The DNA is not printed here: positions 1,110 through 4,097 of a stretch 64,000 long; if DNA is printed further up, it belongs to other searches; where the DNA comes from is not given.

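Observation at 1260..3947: ExeA-like AAA ATPase carrying an internal J-like domain with HPD replaced by QPD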

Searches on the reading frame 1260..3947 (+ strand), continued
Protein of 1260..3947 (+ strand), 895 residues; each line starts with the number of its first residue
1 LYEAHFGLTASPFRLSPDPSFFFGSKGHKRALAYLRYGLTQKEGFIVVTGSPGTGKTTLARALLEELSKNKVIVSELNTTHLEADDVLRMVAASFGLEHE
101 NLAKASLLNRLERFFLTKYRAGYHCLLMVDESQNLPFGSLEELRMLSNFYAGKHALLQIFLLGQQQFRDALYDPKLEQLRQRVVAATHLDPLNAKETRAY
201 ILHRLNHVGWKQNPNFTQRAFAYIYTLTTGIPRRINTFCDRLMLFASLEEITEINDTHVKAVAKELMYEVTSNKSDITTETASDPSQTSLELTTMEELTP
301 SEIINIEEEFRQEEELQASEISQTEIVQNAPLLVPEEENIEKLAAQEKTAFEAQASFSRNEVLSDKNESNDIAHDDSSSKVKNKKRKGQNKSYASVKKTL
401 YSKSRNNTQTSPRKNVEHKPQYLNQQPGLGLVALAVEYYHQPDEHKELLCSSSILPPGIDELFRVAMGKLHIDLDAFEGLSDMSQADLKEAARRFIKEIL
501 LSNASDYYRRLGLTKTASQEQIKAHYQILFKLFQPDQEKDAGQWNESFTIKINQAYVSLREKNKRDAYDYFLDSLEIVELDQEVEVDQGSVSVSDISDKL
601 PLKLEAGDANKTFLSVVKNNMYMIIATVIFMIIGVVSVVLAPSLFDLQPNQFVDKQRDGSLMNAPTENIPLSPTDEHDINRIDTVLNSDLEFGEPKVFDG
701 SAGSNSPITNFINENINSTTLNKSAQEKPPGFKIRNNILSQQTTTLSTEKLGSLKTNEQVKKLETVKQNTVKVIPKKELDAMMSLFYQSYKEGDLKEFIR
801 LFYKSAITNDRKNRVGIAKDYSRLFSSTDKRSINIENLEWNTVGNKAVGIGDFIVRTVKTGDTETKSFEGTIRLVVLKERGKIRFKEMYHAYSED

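Call 57: find_encoding_contigs(protein=P0066, flank=10000, max_places=1)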
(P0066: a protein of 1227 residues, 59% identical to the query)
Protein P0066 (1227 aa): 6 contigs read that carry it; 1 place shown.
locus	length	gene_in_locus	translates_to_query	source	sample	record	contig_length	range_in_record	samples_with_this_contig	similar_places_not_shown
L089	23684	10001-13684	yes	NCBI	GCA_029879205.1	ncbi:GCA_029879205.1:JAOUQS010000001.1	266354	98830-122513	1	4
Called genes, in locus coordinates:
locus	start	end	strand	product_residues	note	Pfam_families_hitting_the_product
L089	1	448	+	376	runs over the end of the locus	PF13439:Glyco_transf_4, PF13579:Glyco_trans_4_4, PF00534:Glycos_transf_1, PF13692:Glyco_trans_1_4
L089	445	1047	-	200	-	PF02698:DUF218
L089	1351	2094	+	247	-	PF13489:Methyltransf_23 (weak), PF00891:Methyltransf_2 (weak), PF08241:Methyltransf_11 (weak), PF08242:Methyltransf_12, PF13649:Methyltransf_25 (weak)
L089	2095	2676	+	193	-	PF00132:Hexapep (faint), PF14602:Hexapep_2 (faint)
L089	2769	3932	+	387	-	PF20706:GT4-conflict (weak), PF00534:Glycos_transf_1, PF13692:Glyco_trans_1_4, PF13524:Glyco_trans_1_2 (weak)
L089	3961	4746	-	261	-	PF21294:Polysacc_lyase_14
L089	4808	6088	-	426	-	PF05345:He_PIG, PF17963:Big_9 (weak), PF18957:RibLong (faint), PF03160:Calx-beta, PF05345:He_PIG, PF17963:Big_9 (weak), PF00041:fn3 (weak)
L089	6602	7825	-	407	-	PF00278:Orn_DAP_Arg_deC, PF01168:Ala_racemase_N (weak), PF02784:Orn_Arg_deC_N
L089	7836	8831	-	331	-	PF01073:3Beta_HSD, PF01370:Epimerase, PF02719:Polysacc_synt_2, PF04321:RmlD_sub_bind, PF05368:NmrA, PF13460:NAD_binding_10, PF16363:GDP_Man_Dehyd, PF07993:NAD_binding_4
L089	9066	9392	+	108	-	-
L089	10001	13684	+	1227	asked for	PF13191:AAA_16, PF13245:AAA_19 (weak), PF13401:AAA_22, PF13604:AAA_30 (weak), PF20720:nSTAND3 (weak), PF00004:AAA (weak), PF09848:SLFN-g3_helicase (weak), PF13173:AAA_14 (faint), +1 more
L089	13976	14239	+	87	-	-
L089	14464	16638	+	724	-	PF06082:YjbH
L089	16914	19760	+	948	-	PF02563:Poly_export, PF10531:SLBB (weak), PF22461:SLBB_2 (weak), PF10531:SLBB, PF22461:SLBB_2 (weak), PF10531:SLBB, PF22461:SLBB_2 (weak)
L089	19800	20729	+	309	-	PF13807:GNVR (faint)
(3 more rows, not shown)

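Call 58: find_encoding_contigs(protein=P0019, flank=10000, max_places=1)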
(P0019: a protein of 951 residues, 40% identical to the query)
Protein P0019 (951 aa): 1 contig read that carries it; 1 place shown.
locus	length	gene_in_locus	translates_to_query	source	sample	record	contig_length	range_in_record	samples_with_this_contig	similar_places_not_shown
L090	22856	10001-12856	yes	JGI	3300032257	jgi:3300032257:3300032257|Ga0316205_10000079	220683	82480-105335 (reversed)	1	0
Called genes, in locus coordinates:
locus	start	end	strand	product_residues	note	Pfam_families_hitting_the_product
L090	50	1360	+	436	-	PF05697:Trigger_N, PF00254:FKBP_C, PF05698:Trigger_C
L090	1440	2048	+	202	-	PF00574:CLP_protease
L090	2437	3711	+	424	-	PF06689:zf-C4_ClpX, PF01078:Mg_chelatase (faint), PF05496:RuvB_N (faint), PF00004:AAA, PF07724:AAA_2, PF07728:AAA_5 (weak), PF13401:AAA_22 (faint), PF10431:ClpB_D2-small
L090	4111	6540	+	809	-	PF02190:LON_substr_bdg, PF00004:AAA, PF07728:AAA_5, PF22667:Lon_lid, PF05362:Lon_C, PF13541:ChlI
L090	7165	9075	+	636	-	PF13623:SurA_N_2, PF13624:SurA_N_3, PF13145:Rotamase_2, PF13616:Rotamase_3, PF00639:Rotamase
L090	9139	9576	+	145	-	PF02517:Rce1-like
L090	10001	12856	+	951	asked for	PF20720:nSTAND3 (faint), PF09848:SLFN-g3_helicase (faint), PF13173:AAA_14 (faint), PF13191:AAA_16, PF13238:AAA_18 (faint), PF13401:AAA_22, PF00226:DnaJ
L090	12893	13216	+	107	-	-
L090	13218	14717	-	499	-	PF04293:SpoVR, PF24755:SpoVR_C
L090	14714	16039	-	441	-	PF04285:DUF444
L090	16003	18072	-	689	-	PF08298:AAA_PrkA, PF06798:PrkA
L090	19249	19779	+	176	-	PF02482:Ribosomal_S30AE, PF00313:CSD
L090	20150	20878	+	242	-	PF04542:Sigma70_r2, PF04539:Sigma70_r3, PF08281:Sigma70_r4_2, PF04545:Sigma70_r4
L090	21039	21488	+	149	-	PF06853:DUF1249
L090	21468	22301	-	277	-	PF00149:Metallophos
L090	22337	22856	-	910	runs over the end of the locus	PF03445:DUF294 (weak), PF01909:NTP_transf_2 (weak), PF08335:GlnD_UR_UTase, PF27444:GlnD_3rd, PF01966:HD, PF27446:GlnD_5th, PF26956:ACT_ACR_D1 (weak)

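Call 62: search_protein_families(library=ncbifam, proteins=[P0066], max_evalue=0.001)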
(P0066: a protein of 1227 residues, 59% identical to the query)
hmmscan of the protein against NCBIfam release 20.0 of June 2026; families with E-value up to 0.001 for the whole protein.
P0066 (1227 aa): 3 families
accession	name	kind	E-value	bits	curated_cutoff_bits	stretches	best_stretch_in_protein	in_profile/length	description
TIGR03015.1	pepcterm_ATPase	hypoth_equivalog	1.5e-107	359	324.5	1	1-269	1-269/269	XrtA/PEP-CTERM system-associated ATPase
TIGR03574.1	selen_PSTK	equivalog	0.00043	19.8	290.5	0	46-82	2-38/249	L-seryl-tRNA(Sec) kinase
TIGR03600.1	phage_DnaB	exception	0.00045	19.3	498.65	1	36-140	188-292/421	phage replicative helicase, DnaB family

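Call 75: find_encoding_contigs(protein=P0013, flank=8000, max_places=1)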
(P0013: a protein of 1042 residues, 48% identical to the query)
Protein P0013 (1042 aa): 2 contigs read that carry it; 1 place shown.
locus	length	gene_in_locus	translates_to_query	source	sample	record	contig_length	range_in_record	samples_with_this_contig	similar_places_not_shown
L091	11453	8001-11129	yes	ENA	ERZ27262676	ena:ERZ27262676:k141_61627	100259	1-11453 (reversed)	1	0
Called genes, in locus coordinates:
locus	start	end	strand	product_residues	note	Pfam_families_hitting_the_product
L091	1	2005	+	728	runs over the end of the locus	PF04879:Molybdop_Fe4S4, PF00384:Molybdopterin, PF01568:Molydop_binding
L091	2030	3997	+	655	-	PF12797:Fer4_2 (faint), PF12838:Fer4_7 (faint), PF13187:Fer4_9 (faint), PF13237:Fer4_10 (faint), PF13247:Fer4_11, PF00037:Fer4 (weak), PF04976:DmsC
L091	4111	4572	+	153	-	-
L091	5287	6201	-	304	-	PF04280:Tim44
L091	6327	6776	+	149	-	PF02517:Rce1-like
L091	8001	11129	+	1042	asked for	PF13191:AAA_16 (weak), PF13604:AAA_30 (faint), PF20720:nSTAND3 (weak), PF13401:AAA_22, PF00226:DnaJ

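Call 76: find_encoding_contigs(protein=P0020, flank=8000, max_places=1)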
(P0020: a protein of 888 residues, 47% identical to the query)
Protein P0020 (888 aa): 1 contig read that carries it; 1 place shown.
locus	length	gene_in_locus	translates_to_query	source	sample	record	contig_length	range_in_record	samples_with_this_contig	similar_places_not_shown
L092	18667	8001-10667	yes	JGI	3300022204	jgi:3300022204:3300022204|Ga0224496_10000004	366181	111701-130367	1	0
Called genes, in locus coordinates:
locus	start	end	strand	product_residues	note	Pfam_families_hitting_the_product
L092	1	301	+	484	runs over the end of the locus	PF04932:Wzy_C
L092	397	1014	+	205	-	PF01726:LexA_DNA_bind, PF00717:Peptidase_S24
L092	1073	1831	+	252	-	PF02654:CobS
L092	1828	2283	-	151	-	PF02082:Rrf2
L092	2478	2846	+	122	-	PF01152:Bac_globin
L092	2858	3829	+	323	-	PF00111:Fer2, PF00970:FAD_binding_6, PF00175:NAD_binding_1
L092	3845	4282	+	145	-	PF02517:Rce1-like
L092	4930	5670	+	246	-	PF02563:Poly_export, PF10531:SLBB, PF22461:SLBB_2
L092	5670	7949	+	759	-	PF02706:Wzz, PF13807:GNVR, PF01656:CbiA (weak), PF10609:ParA, PF13614:AAA_31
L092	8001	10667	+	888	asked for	PF20720:nSTAND3 (faint), PF00004:AAA (weak), PF09848:SLFN-g3_helicase (weak), PF13191:AAA_16 (weak), PF13207:AAA_17 (faint), PF13238:AAA_18 (faint), PF13401:AAA_22, PF00226:DnaJ, +2 more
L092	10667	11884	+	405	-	-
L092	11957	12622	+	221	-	-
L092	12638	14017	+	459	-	PF04932:Wzy_C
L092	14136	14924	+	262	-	PF19567:CpsB_CapC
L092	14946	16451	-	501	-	PF04293:SpoVR, PF24755:SpoVR_C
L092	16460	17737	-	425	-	PF04285:DUF444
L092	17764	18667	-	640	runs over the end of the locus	PF08298:AAA_PrkA, PF06798:PrkA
